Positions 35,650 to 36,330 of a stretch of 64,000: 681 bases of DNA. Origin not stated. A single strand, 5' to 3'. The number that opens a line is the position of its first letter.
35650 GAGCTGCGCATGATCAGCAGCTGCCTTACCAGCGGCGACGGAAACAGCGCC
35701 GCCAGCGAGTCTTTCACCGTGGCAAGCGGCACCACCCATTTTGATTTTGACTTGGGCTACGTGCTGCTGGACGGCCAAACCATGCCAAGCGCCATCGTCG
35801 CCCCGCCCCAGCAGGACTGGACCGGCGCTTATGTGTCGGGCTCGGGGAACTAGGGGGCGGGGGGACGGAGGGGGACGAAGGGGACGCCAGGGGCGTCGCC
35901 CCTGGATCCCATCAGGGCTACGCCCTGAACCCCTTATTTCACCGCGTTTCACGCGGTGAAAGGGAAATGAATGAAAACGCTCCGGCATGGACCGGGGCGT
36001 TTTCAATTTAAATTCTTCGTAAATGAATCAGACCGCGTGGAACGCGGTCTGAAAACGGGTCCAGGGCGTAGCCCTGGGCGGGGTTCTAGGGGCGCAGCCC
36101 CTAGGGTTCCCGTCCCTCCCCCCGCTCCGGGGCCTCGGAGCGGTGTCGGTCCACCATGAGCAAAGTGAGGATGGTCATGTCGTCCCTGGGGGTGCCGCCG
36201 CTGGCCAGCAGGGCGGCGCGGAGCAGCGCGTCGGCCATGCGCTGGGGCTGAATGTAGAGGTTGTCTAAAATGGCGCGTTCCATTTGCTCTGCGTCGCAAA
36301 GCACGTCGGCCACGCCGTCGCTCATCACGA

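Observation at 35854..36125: Modular palindromic multi-hairpin cassette family at convergent gene junctions (reference copy between the giant repeat-protein gene and spoIIE)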

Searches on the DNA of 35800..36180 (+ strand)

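Call 20: search_rna_families(source=window, start=35800, end=36180, threshold=evalue, max_evalue=10)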
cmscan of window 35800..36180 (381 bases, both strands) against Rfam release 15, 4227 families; matches with E-value up to 10: 14.
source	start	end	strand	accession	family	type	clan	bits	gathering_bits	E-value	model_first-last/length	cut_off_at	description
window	35864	35957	-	RF02794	Pab19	Gene; snRNA; snoRNA; HACA-box;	-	25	55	0.037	1-102/102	no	Pab19 RNA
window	36031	36129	+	RF02794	Pab19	Gene; snRNA; snoRNA; HACA-box;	-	23.6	55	0.074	1-102/102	no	Pab19 RNA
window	35970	36033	-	RF02495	ohsC_RNA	Gene; antitoxin;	-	23.6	50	0.22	1-77/77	no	Oppression of Hydrophobic ORF by sRNA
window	35859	35934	+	RF00946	mir-1225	Gene; miRNA;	-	18.5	91.5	3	1-90/90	no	mir-1225 microRNA precursor family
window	35971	36004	+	RF02225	sX6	Gene; sRNA;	-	17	40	0.022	290-323/342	no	Proteobacterial sRNA sX6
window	35955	36036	-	RF02225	sX6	Gene; sRNA;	-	15.9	40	0.042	258-340/342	no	Proteobacterial sRNA sX6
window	35937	35961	-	RF04039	mir-2242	Gene; miRNA;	-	15.6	70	1.5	40-64/95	no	mir-2242 microRNA precursor family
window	36076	36139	+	RF02805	PyrR207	Gene; snRNA; snoRNA; HACA-box;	-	15.6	60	2.5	1-65/65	no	Pyrobaculum sRNA 207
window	36080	36111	+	RF03610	mir-H7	Gene; miRNA;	CL00141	14.8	94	9.5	1-69/69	no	mir-H7 microRNA precursor family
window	36068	36134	-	RF03348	mir-667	Gene; miRNA;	-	14.7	70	8.6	10-83/92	no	mir-667 microRNA precursor family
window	35949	36027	+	RF01937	mir-2780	Gene; miRNA;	-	14.2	95.5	3.2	1-88/88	no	mir-2780 microRNA precursor family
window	35946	36022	+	RF02621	BSnc120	Gene; sRNA;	-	14.1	114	3.8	1-88/88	no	Brucella sRNA 120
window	36026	36159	-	RF02232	sX13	Gene; sRNA;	-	14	50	2.6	1-115/115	no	Xanthomonadaceae sRNA sX13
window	36093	36180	-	RF03090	lysM-Actino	Cis-reg;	-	10.4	153.8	3.3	125-215/215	5'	lysM-Actino RNA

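Call 27: build_rna_model(alignment_id=A2, structure=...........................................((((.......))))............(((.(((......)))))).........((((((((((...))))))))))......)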
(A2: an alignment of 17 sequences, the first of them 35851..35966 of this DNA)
Model R1 built from alignment A2 (17 sequences, 127 columns); structure: as given.
model positions 101; base pairs 20; branch points 2; effective number of sequences 3.22; information 0.59 bits per position. Calibrated on 0.2 Mb of random sequence (short: E-values are rough).
structure used (alignment columns):
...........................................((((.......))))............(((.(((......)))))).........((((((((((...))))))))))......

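Call 28: search_with_rna_model(model_id=R1, source=window, filters=off, max_evalue=10)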
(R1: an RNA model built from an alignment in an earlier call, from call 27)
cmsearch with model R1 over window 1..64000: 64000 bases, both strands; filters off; matches with E-value up to 10: 39.
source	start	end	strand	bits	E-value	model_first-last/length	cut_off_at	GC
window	35867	35966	+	92.9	2.4e-20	1-101/101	no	0.65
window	40918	41020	-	91.8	4.4e-20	1-101/101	no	0.63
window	36023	36124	-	91.5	5.1e-20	1-101/101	no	0.69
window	25464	25563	-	87.4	4.7e-19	1-101/101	no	0.62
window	17282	17383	-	82.5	6.4e-18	1-101/101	no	0.65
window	17097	17205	+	63.2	2.1e-13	1-101/101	no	0.69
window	2304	2391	+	35.6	5.6e-07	1-101/101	no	0.62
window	40874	40952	+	22.5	0.00063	1-101/101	no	0.47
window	17237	17316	+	17.1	0.012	1-101/101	no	0.55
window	35938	35961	-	16.5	0.016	72-95/101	no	0.54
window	36028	36051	+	13.5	0.082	72-95/101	no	0.67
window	17178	17198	-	13.4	0.083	74-94/101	no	0.62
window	2357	2428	-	11.4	0.25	1-101/101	no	0.49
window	55107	55196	+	10.4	0.43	1-101/101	no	0.77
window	25468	25492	+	10.3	0.44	71-95/101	no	0.56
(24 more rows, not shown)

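Call 29: search_with_rna_model(model_id=R1, sources=[L001, L002, L003, L004, L005, L006, L007, L008, L009, L010, L011, L012, L013, L014, L015, L016, L017, L018, L019, L020, L021, L022], max_evalue=1)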
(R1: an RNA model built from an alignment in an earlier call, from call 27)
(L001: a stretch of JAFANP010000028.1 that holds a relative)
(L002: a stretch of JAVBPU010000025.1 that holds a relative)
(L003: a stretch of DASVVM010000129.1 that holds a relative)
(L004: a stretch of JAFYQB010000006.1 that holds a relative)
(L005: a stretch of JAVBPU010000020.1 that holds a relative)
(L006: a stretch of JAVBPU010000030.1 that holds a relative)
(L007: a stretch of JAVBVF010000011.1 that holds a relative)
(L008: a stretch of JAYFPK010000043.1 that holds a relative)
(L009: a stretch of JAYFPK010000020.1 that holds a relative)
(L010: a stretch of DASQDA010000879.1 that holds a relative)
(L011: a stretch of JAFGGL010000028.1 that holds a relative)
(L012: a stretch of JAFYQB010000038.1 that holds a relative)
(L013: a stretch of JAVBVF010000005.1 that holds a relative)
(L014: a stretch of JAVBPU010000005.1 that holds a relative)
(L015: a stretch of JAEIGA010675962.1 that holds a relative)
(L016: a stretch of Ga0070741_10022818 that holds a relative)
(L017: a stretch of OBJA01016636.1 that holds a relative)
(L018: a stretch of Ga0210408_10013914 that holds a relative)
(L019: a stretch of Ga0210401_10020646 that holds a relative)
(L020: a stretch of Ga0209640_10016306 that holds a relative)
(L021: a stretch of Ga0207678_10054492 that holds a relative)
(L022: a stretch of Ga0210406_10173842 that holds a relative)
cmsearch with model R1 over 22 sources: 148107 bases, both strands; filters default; matches with E-value up to 1: 62.
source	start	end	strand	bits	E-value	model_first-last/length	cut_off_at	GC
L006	4901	5001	+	96.2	9.5e-21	1-101/101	no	0.59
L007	6908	7008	+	93.1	5.2e-20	1-101/101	no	0.65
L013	1015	1116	+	90.9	1.6e-19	1-101/101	no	0.63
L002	3367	3467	-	84.3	5.8e-18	1-101/101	no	0.63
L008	1516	1615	+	82.2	1.8e-17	1-101/101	no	0.68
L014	3196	3295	-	81.9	2.1e-17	1-101/101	no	0.62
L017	2000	2101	+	78.7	1.2e-16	1-101/101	no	0.64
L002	1394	1494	-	77.6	2.1e-16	1-101/101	no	0.64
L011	6170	6271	-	77.5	2.1e-16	1-101/101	no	0.66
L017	79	179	+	76.4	4e-16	1-101/101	no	0.59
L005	7394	7494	+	76.1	4.7e-16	1-101/101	no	0.56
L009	3349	3447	-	71.6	5.3e-15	1-101/101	no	0.65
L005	7589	7689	-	70.8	7.9e-15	1-101/101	no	0.65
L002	3217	3310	+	68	3.6e-14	1-101/101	no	0.54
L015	1440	1533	+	57.3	1.1e-11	1-101/101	no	0.67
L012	5311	5409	+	50.8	3.7e-10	1-101/101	no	0.61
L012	2763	2865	-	46.4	4e-09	1-101/101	no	0.62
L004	5933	6032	+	46.3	4.3e-09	1-101/101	no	0.68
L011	7362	7462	+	40.6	8.8e-08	1-101/101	no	0.64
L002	1251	1355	+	39.3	1.8e-07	1-101/101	no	0.62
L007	2403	2505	+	34.1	2.9e-06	1-101/101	no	0.53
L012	6732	6834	-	33.7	3.7e-06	1-101/101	no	0.68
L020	3944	4046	-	33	5.2e-06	1-101/101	no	0.55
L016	2736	2822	-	32.2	8.1e-06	1-101/101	no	0.64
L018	1543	1620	-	30.5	2e-05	1-101/101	no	0.65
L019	1300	1377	+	30.5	2e-05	1-101/101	no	0.65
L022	618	695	-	30.5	2e-05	1-101/101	no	0.65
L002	7879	7978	-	29.4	3.7e-05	1-101/101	no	0.65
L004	1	43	+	28.8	5e-05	59-101/101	5'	0.74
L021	2983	3003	+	25.9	0.00023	74-94/101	no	0.62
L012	5613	5704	-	25.3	0.00032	1-101/101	no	0.67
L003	3270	3360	+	24.2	0.00061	1-101/101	no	0.74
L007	7164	7184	+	23.9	0.00069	74-94/101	no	0.62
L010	6221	6239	-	22.8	0.0013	75-93/101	no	0.68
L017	2067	2142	-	21.1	0.0031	1-101/101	no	0.5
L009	3224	3383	+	20.8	0.0036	1-101/101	no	0.51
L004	15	47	-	20.7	0.004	65-95/101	no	0.73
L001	6230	6246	+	20.4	0.0045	76-92/101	no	0.65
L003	3265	3281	-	20.4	0.0045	76-92/101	no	0.65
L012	5707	5803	-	20.3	0.0049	1-101/101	no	0.58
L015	1499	1582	-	20.3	0.0049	1-101/101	no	0.62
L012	2462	2560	+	19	0.0099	1-101/101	no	0.57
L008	1581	1669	-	18.9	0.01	1-101/101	no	0.53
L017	145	229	-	18.4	0.014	1-101/101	no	0.47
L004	1036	1120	-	17.9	0.017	1-101/101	no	0.71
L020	3874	3978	+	16.6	0.035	1-101/101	no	0.62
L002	3282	3308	-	15.7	0.059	69-95/101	no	0.52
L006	4973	4999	-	15.7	0.059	69-95/101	no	0.52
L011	6176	6198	+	15.6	0.06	73-95/101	no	0.57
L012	5381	5403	-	15.6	0.06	73-95/101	no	0.57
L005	7595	7617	+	15.5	0.065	73-95/101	no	0.57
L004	6004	6026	-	15.1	0.081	73-95/101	no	0.65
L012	1524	1608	-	14.5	0.11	1-101/101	no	0.61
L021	2983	3003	-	13.4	0.19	74-94/101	no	0.62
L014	3203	3223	+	13.3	0.21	74-94/101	no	0.62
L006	4729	4828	-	12.9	0.26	1-101/101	no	0.64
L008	673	750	-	12.5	0.32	1-101/101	no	0.56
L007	6981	7001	-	11.4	0.57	74-94/101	no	0.62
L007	7164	7184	-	11.4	0.57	74-94/101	no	0.62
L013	981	1072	-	11.3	0.6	1-101/101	no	0.7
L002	3978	4104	-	10.9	0.76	1-101/101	no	0.66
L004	841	855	-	10.6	0.91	49-63/101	no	0.73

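Call 35: search_with_rna_model(model_id=R1, sources=[L023, L024], max_evalue=0.1)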
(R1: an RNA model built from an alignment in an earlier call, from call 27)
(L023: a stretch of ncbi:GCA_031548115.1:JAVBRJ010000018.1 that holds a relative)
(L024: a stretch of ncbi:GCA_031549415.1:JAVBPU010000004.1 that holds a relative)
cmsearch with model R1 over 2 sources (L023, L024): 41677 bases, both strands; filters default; matches with E-value up to 0.1: 3.
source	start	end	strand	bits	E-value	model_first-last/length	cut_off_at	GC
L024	14362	14443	-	41.7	1.4e-08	1-101/101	no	0.66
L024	324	421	-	29.2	1.1e-05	1-101/101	no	0.58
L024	258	363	+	18.5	0.0036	1-101/101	no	0.51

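Call 47: search_with_rna_model(model_id=R1, sources=[L025, L026, L027, L028], max_evalue=0.1)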
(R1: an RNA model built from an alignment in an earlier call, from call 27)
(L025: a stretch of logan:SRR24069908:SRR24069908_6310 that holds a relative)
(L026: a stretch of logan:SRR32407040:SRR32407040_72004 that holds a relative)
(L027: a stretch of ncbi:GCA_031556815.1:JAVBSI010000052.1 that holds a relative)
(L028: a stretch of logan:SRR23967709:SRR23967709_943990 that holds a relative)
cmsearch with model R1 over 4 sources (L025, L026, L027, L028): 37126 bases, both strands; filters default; matches with E-value up to 0.1: 1.
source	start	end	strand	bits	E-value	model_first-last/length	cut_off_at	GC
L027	13858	13980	+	16.6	0.0088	1-101/101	no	0.54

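Call 49: search_with_rna_model(model_id=R1, sources=[L029, L030, L031, L032, L033, L034], max_evalue=0.01)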
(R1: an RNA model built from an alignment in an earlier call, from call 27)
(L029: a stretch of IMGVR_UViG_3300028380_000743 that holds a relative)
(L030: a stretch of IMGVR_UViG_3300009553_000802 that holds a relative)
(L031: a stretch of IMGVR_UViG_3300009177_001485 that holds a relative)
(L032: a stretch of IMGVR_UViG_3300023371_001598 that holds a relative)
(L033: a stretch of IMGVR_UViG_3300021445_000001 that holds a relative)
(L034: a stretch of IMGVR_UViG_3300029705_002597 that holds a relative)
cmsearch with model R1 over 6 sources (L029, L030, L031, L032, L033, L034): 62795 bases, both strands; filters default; matches with E-value up to 0.01: 10.
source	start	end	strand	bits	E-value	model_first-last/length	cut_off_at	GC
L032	788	894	-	53.8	3.1e-11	1-101/101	no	0.54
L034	2876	2982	+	53.8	3.1e-11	1-101/101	no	0.54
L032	2040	2126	+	43.6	7.4e-09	1-101/101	no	0.69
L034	1644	1730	-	42.1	1.7e-08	1-101/101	no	0.68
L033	8807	8829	+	24.6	0.0002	73-95/101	no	0.57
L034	1589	1678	+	23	0.00049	1-101/101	no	0.7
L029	4311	4327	-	20.4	0.0019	76-92/101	no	0.65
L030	6643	6659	+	20.4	0.0019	76-92/101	no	0.65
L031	7589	7605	+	20.4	0.0019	76-92/101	no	0.65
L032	2098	2125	-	19.3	0.0034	68-95/101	no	0.64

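Call 55: search_with_rna_model(model_id=R1, sources=[window, L002, L004, L005, L006, L007, L008, L009, L011, L012, L013, L014, L015, L017, L024, L032], max_evalue=0.000001, make_alignment=true)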
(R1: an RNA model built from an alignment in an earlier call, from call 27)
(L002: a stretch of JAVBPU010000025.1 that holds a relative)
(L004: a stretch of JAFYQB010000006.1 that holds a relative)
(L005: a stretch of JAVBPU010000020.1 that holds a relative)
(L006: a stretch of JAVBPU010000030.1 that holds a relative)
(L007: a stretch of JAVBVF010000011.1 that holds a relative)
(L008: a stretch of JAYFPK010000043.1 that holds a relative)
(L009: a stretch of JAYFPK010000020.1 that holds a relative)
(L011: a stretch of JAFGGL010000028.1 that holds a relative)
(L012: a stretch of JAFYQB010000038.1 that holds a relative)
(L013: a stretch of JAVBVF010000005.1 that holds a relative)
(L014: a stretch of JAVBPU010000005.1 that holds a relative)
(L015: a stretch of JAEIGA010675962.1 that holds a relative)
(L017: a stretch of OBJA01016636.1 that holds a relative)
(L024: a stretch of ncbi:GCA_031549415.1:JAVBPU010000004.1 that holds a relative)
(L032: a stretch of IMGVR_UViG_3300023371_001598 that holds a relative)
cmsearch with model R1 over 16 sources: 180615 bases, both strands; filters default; matches with E-value up to 0.000001: 29.
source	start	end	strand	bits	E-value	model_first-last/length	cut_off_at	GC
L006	4901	5001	+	96.2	1.2e-20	1-101/101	no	0.59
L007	6908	7008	+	93.1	6.3e-20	1-101/101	no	0.65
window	35867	35966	+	92.9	6.7e-20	1-101/101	no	0.65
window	40918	41020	-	91.8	1.2e-19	1-101/101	no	0.63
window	36023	36124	-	91.5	1.4e-19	1-101/101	no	0.69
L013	1015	1116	+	90.9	2e-19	1-101/101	no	0.63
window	25464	25563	-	87.4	1.3e-18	1-101/101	no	0.62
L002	3367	3467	-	84.3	7e-18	1-101/101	no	0.63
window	17282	17383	-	82.5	1.8e-17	1-101/101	no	0.65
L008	1516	1615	+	82.2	2.2e-17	1-101/101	no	0.68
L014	3196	3295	-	81.9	2.5e-17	1-101/101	no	0.62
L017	2000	2101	+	78.7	1.4e-16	1-101/101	no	0.64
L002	1394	1494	-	77.6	2.6e-16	1-101/101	no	0.64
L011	6170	6271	-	77.5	2.6e-16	1-101/101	no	0.66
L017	79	179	+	76.4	4.9e-16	1-101/101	no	0.59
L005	7394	7494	+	76.1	5.8e-16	1-101/101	no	0.56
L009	3349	3447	-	71.6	6.4e-15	1-101/101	no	0.65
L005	7589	7689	-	70.8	9.7e-15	1-101/101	no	0.65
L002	3217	3310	+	68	4.4e-14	1-101/101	no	0.54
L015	1440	1533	+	57.3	1.4e-11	1-101/101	no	0.67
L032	788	894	-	53.8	8.9e-11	1-101/101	no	0.54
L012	5311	5409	+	50.8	4.5e-10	1-101/101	no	0.61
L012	2763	2865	-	46.4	4.9e-09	1-101/101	no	0.62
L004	5933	6032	+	46.3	5.2e-09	1-101/101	no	0.68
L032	2040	2126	+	43.6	2.1e-08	1-101/101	no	0.69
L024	14362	14443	-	41.7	6.1e-08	1-101/101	no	0.66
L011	7362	7462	+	40.6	1.1e-07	1-101/101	no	0.64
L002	1251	1355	+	39.3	2.2e-07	1-101/101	no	0.62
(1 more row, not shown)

Alignment A3: 29 matches aligned to the model, 130 columns, each read 5' to 3' on its own strand. Consensus structure (alignment columns), stored with it:
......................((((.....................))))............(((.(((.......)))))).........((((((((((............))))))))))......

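Call 64: search_dna_similar(query=window:35851-36128:+, collection=phages, mode=distant, max_evalue=0.001)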
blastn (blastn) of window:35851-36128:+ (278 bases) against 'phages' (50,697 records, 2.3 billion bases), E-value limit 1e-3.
No match.

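Call 65: search_dna_similar(query=window:35851-36128:+, collection=plasmids, mode=distant, max_evalue=0.001)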
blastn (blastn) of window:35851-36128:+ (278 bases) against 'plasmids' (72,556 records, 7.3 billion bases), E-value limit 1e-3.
No match.

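Call 70: search_with_rna_model(model_id=R1, sources=[L035, L036, L037], max_evalue=0.1)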
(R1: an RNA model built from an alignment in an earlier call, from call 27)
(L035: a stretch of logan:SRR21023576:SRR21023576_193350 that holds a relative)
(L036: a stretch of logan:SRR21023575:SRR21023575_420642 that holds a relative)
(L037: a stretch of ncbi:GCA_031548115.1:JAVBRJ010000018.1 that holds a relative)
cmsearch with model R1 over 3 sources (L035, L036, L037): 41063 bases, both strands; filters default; matches with E-value up to 0.1: 2.
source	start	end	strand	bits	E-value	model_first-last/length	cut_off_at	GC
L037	818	920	+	77.7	5.4e-17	1-101/101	no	0.62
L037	2726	2810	-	40.4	2.8e-08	1-101/101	no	0.65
